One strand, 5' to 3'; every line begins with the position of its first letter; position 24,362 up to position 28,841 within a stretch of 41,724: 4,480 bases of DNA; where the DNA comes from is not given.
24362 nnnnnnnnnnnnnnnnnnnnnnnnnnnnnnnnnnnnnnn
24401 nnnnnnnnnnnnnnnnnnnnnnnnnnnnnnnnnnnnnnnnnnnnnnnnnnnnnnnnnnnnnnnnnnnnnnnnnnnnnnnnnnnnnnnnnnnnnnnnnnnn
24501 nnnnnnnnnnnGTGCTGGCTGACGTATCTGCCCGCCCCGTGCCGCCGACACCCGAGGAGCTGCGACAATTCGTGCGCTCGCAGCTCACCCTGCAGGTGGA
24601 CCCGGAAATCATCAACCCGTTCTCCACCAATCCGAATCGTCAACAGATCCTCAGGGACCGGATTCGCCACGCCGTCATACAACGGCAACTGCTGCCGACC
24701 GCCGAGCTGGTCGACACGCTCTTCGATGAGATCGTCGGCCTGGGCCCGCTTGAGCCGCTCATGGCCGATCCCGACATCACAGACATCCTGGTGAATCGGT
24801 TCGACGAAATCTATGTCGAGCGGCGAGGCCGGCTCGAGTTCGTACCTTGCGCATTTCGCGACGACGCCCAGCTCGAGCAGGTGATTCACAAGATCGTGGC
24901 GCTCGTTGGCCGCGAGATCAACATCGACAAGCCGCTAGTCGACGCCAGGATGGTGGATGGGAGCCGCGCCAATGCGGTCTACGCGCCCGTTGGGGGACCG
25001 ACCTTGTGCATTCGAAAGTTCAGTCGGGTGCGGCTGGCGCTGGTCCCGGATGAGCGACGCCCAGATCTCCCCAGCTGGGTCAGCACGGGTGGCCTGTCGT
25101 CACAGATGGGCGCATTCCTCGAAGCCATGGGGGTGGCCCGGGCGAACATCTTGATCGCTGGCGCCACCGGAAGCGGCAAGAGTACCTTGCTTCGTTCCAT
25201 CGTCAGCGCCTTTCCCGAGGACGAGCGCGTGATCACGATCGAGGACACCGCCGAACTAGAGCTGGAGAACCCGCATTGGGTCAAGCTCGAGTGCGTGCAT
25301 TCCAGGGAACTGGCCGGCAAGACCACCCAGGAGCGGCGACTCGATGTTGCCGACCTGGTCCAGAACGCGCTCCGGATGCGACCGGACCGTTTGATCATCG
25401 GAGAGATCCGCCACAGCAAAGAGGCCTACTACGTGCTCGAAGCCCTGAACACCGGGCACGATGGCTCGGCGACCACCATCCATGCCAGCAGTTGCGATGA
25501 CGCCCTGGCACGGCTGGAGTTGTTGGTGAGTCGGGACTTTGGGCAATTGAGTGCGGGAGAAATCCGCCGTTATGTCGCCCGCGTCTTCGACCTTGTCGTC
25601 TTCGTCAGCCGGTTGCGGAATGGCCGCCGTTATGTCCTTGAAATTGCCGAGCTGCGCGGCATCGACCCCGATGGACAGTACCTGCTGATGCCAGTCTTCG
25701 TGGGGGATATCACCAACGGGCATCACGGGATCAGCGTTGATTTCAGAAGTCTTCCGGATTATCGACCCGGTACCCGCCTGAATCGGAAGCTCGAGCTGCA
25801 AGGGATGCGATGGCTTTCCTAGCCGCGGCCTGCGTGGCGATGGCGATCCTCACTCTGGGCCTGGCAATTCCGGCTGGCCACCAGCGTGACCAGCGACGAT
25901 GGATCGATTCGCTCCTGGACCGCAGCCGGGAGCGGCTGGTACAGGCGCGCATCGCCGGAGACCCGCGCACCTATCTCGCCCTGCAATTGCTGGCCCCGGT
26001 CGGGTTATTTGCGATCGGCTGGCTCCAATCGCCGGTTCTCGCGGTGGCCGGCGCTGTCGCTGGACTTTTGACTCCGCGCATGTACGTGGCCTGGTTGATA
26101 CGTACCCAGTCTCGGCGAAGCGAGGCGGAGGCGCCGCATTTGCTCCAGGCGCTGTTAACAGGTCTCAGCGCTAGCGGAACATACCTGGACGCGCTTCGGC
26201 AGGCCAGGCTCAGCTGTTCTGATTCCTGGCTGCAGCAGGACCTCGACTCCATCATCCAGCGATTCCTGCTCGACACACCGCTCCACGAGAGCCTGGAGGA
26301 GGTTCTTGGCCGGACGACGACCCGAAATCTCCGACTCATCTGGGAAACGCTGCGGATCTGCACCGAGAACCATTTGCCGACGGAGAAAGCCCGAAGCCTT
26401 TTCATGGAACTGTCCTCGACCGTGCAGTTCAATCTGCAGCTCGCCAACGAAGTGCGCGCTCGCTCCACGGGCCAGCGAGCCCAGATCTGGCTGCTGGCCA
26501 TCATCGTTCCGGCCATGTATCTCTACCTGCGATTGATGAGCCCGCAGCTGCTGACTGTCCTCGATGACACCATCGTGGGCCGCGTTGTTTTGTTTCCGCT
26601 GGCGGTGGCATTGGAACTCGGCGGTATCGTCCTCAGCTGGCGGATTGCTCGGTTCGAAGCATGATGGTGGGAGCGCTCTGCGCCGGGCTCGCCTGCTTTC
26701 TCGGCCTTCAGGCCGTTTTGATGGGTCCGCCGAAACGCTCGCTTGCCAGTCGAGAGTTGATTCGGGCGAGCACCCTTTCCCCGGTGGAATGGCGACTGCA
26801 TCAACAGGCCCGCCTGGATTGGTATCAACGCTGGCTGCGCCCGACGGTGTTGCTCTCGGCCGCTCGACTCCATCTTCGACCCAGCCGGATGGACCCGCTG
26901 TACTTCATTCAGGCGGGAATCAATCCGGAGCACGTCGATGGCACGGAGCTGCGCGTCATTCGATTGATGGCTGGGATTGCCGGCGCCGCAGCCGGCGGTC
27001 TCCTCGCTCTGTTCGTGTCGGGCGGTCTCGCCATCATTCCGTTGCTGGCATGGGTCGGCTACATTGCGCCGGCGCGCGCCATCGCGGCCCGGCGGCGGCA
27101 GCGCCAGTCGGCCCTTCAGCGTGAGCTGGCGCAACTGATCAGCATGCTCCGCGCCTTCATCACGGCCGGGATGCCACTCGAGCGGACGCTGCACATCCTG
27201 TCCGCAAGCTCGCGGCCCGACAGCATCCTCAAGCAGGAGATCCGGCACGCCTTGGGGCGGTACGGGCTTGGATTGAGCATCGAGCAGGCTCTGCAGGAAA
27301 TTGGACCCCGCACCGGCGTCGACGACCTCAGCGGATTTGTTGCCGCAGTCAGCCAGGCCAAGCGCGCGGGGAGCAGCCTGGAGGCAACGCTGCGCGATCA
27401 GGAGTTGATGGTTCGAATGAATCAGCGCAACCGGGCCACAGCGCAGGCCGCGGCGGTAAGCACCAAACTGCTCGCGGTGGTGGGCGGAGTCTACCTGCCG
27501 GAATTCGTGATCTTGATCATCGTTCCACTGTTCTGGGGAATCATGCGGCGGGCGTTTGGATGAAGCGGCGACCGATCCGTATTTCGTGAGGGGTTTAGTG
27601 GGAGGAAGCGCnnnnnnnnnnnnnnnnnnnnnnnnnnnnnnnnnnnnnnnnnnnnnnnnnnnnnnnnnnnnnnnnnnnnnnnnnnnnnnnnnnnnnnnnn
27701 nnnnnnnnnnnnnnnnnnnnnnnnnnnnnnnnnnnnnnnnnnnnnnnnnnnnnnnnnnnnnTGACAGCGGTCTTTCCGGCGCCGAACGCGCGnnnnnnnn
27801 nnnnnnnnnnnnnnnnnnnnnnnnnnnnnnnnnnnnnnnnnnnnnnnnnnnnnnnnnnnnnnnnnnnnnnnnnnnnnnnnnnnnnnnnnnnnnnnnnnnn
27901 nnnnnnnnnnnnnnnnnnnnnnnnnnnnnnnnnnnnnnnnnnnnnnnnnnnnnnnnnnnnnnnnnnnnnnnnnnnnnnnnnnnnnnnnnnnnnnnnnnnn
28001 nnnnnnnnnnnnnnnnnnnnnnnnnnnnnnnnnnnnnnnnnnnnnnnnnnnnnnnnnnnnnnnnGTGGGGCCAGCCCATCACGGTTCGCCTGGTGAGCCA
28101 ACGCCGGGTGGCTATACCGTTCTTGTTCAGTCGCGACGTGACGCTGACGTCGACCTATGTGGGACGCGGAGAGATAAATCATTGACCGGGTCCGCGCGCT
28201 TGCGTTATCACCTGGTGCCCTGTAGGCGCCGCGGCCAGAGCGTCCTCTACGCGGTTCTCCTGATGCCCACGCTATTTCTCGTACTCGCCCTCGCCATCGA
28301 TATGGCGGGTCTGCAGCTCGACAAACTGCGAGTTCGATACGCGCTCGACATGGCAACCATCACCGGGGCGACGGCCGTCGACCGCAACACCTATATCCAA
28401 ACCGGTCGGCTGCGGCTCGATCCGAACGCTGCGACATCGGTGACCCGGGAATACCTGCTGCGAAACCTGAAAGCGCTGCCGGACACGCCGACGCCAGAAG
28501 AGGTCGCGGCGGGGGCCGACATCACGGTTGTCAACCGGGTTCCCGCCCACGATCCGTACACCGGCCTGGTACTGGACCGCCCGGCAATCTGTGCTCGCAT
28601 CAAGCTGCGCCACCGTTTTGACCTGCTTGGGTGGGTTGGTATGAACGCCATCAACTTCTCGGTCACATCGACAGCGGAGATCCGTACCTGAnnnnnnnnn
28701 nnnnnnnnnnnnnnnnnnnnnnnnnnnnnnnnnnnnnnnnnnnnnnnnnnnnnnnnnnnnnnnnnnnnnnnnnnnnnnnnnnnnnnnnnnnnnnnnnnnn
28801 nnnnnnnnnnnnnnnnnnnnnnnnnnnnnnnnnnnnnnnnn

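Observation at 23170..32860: Single operon combining a complete Tad (type IVc) pilus core with VirB3-like and VirB4-like T4SS components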

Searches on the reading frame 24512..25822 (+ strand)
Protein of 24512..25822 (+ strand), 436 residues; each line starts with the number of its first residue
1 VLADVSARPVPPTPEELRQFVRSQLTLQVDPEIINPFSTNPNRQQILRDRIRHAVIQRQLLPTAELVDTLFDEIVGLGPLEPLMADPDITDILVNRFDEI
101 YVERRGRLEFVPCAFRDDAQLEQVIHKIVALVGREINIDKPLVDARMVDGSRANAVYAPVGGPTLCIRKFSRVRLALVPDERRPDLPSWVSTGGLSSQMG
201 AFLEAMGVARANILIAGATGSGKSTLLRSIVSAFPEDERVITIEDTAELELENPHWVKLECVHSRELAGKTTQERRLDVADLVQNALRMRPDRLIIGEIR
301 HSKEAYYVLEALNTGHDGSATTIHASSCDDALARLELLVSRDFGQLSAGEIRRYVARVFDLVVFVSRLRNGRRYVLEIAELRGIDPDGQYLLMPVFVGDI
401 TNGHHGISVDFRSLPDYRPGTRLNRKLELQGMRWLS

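Call 4: search_protein_families(library=pfam, proteins=[window:24512-25822:+], max_evalue=0.01)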
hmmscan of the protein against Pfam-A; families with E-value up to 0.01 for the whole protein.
window:24512-25822:+ (436 aa): 12 families
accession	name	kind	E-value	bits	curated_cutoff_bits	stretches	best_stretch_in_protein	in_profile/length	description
PF00437.27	T2SSE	-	2e-45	155.5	24.9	1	76-345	4-264/370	Type II/IV secretion system protein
PF13401.12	AAA_22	-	1.2e-05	26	27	1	211-301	6-95/130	AAA domain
PF01580.24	FtsK_SpoIIIE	-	2.4e-05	24.3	24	1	209-231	39-60/221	FtsK/SpoIIIE family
PF00005.33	ABC_tran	-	3.5e-05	24.9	25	1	212-354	13-117/137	ABC transporter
PF06414.18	Zeta_toxin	-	0.00014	21.8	22.3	1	212-337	18-140/199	Zeta toxin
PF13191.12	AAA_16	-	0.00022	22.2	32.6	1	200-262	10-73/167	AAA ATPase domain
PF25199.1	nSTAND_NTPase5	-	0.00028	21.2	34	1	211-258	42-91/145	Novel STAND NTPase 5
PF13555.12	AAA_29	-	0.00062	19.9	27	1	209-228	20-40/61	P-loop containing region of AAA domain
PF01443.25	Viral_helicase1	-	0.0051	17.1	21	1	213-246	1-35/228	Viral superfamily 1 RNA helicase core domain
PF02492.25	cobW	-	0.0053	16.8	20.7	0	213-252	3-43/180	CobW/HypB/UreG, nucleotide-binding domain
PF05729.18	NACHT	-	0.0064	16.8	26.7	0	213-234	3-24/167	NACHT domain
PF13173.12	AAA_14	-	0.0065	16.9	27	0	212-257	4-50/129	AAA domain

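Call 16: search_protein_families(library=ncbifam, proteins=[window:24512-25822:+], max_evalue=0.01)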
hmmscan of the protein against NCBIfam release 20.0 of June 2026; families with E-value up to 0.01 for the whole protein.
window:24512-25822:+ (436 aa): 31 families (the best 25 are shown)
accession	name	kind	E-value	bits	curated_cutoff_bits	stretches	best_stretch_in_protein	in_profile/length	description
TIGR03819.1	heli_sec_ATPase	hypoth_equivalog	6.7e-72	242.5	373.15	1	63-379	35-339/340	TadA family conjugal transfer-associated ATPase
TIGR02788.1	VirB11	equivalog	9.2e-59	199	249.95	2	198-378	132-306/308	P-type DNA transfer ATPase VirB11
NF058587.1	archaellum_moto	equivalog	2.3e-46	158.6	550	1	5-335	80-393/527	archaellum flagellar ATPase motor FlaI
TIGR02782.1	TrbB_P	equivalog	7.8e-46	156.7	304.55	1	83-391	17-302/303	P-type conjugative transfer ATPase TrbB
NF010475.0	PRK13900.1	equivalog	1.7e-45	155.5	389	1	77-378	12-322/333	type IV secretion system ATPase VirB11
NF010469.0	PRK13894.1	subfamily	1.1e-40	140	508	1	82-391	29-316/320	conjugal transfer ATPase TrbB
NF010407.0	PRK13833.1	subfamily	6.7e-34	117.8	499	1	84-382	26-301/323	conjugal transfer protein TrbB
NF010425.0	PRK13851.1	equivalog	1.6e-32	112.7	461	1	77-339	11-284/344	type IV secretion system protein VirB11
NF053672.1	bindosome_BasE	exception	2.2e-22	79.5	1000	1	117-340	183-393/512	bindosome assembly system ATPase subunit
NF041000.1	ATPase_ComGA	equivalog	3.8e-20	72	300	1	209-338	127-245/267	competence type IV pilus ATPase ComGA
TIGR01420.1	pilT_fam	subfamily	1.7e-15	57.1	319.1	1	210-335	122-239/343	PilT/PilU family type 4a pilus ATPase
TIGR02525.1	plasmid_TraJ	equivalog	4.9e-14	52.1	368.3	1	209-349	148-283/372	plasmid transfer ATPase TraJ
TIGR02524.1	dot_icm_DotB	equivalog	5.8e-13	48.8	463.3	1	201-335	125-256/358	Dot/Icm type IV secretion system ATPase DotB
NF007755.0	PRK10436.1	equivalog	9.9e-12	44.2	617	1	196-338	205-335/465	type II secretion system protein GspE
TIGR02533.1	type_II_gspE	equivalog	4.5e-10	38.8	630.25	1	206-336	239-357/486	type II secretion system ATPase GspE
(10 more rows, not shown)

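Call 100: search_dna_similar(query=window:24512-25822:+, collection=plasmids, mode=protein, max_rows=40, max_evalue=1e-30)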
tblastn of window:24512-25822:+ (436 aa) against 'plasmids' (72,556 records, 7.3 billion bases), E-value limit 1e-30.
Records with a match: 1342; places in all: 1466; records where one place covers at least 80% of the query: 441.
Best place of each record, by identity: <60% 1342.
By first word of the organism name: Bacillus 288; Rhizobium 201; Ralstonia 141; Sinorhizobium 82; Pseudosulfitobacter 70; Burkholderia 46; Pseudomonas 36; Campylobacter 34; uncultured 32; Enterobacter 29; and 104 more.
By predicted mobility (MOB-suite, as given by PLSDB): non-mobilizable 580; conjugative 477; mobilizable 285.
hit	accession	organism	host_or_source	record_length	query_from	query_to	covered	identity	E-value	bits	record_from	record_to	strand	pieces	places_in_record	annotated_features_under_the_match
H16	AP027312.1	Sphingobium sp. TomMM7A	-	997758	6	421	95%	39.5%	5e-63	227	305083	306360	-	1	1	Flp pilus assembly protein, ATPase CpaF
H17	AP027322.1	Sphingobium sp. TomTYG43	-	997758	6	421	95%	39.5%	5e-63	227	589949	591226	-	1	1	Flp pilus assembly protein, ATPase CpaF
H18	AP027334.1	Sphingobium sp. TomTYG71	-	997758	6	421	95%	39.5%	5e-63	227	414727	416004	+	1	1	Flp pilus assembly protein, ATPase CpaF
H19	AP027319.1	Sphingobium sp. TomTYG42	-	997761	6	421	95%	39.5%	5e-63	227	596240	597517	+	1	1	Flp pilus assembly protein, ATPase CpaF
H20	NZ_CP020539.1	Sphingobium herbicidovorans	cell culture,soil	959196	7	420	95%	39.1%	1e-62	226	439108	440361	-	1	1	CpaF family protein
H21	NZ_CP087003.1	Pseudosulfitobacter pseudonitzschiae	Skeletonema costatum,The surface ...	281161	44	417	85%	42.4%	1e-60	261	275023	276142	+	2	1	CpaF family protein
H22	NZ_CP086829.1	Pseudosulfitobacter pseudonitzschiae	Trieres chinensis,The surface seawater ...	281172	31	417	89%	40.3%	2e-72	254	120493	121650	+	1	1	CpaF family protein | hypothetical protein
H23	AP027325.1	Sphingobium sp. TomTYG46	-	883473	2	385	88%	40.6%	6e-63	227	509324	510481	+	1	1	Flp pilus assembly protein, ATPase CpaF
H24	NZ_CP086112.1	Skermanella rosea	single cell,hydrocarbon-contaminated ...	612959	9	413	93%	38.3%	4e-68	242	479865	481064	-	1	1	CpaF family protein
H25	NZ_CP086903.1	Pseudosulfitobacter pseudonitzschiae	Skeletonema costatum,The surface ...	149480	44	417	86%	41.4%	8e-72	253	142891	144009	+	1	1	CpaF family protein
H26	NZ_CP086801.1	Pseudosulfitobacter pseudonitzschiae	Thalassiosira tenera,The surface ...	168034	44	417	86%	41.4%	8e-72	253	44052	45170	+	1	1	CpaF family protein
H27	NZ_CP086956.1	Pseudosulfitobacter pseudonitzschiae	Skeletonema costatum,The surface ...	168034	44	417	86%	41.4%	8e-72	253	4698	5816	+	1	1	CpaF family protein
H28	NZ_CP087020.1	Pseudosulfitobacter pseudonitzschiae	Mediolabrus comicus,The surface ...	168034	44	417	86%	41.4%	8e-72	253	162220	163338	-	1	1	CpaF family protein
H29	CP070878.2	Pseudosulfitobacter pseudonitzschiae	Skeletonema costatum,The surface ...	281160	44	417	86%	41.4%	8e-72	253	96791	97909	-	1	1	CpaF family protein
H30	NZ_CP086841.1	Pseudosulfitobacter pseudonitzschiae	Trieres chinensis,The surface seawater ...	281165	44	417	86%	41.4%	8e-72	253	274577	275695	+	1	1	CpaF family protein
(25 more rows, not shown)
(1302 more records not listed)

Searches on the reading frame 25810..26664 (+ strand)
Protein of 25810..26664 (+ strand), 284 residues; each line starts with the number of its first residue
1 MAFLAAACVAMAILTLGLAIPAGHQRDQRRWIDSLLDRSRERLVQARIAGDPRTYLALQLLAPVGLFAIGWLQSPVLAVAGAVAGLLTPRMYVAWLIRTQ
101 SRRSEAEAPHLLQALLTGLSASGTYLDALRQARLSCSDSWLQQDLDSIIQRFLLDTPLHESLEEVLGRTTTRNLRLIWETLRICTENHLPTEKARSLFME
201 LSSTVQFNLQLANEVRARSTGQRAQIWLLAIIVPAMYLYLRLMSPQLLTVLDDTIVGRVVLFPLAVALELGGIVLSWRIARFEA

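Call 4: search_protein_families(library=pfam, proteins=[window:25810-26664:+], max_evalue=0.01)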
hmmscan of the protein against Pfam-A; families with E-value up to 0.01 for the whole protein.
window:25810-26664:+ (284 aa): 1 family
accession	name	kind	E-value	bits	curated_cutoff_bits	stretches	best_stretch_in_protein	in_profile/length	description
PF00482.28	T2SSF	-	0.0008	19.8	25.2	1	112-239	2-122/125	Type II secretion system (T2SS), protein F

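Call 16: search_protein_families(library=ncbifam, proteins=[window:25810-26664:+], max_evalue=0.01)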
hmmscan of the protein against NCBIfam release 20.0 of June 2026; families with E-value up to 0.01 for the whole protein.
window:25810-26664:+ (284 aa): 0 families

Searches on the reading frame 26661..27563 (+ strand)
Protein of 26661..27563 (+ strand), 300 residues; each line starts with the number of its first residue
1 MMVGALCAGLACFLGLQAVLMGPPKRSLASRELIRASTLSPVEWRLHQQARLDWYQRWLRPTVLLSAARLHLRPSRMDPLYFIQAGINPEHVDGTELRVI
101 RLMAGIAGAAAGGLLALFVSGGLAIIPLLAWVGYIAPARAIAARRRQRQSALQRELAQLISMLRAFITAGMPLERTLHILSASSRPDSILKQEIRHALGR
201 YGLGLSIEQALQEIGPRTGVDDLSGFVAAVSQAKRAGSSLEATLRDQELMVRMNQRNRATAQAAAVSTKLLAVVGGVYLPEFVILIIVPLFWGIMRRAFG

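Call 4: search_protein_families(library=pfam, proteins=[window:26661-27563:+], max_evalue=0.01)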
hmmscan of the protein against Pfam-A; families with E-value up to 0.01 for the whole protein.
window:26661-27563:+ (300 aa): 1 family
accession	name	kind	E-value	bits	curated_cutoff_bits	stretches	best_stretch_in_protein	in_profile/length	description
PF00482.28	T2SSF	-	9.4e-13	48.7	25.2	1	162-286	4-123/125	Type II secretion system (T2SS), protein F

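Call 16: search_protein_families(library=ncbifam, proteins=[window:26661-27563:+], max_evalue=0.01)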
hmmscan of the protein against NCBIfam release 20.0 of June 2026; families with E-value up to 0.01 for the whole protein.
window:26661-27563:+ (300 aa): 0 families

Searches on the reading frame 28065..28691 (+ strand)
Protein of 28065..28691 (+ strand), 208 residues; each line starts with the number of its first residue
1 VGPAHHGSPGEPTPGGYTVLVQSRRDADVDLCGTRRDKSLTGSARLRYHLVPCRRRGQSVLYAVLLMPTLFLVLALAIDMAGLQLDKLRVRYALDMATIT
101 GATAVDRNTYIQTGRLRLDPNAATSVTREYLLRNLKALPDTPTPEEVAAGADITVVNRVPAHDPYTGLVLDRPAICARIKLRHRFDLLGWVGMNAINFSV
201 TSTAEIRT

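Call 4: search_protein_families(library=pfam, proteins=[window:28065-28691:+], max_evalue=0.01)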
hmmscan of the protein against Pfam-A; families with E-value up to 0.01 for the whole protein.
window:28065-28691:+ (208 aa): 2 families
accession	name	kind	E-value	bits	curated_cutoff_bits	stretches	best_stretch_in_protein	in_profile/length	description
PF13400.11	Tad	-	0.0039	17.9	22.3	1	57-103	1-46/47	Putative Flp pilus-assembly TadE/G-like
PF07811.17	TadE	-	0.01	16.4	22.9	0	57-97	1-41/43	TadE-like protein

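Call 16: search_protein_families(library=ncbifam, proteins=[window:28065-28691:+], max_evalue=0.01)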
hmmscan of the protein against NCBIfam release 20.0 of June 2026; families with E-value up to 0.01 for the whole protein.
window:28065-28691:+ (208 aa): 0 families
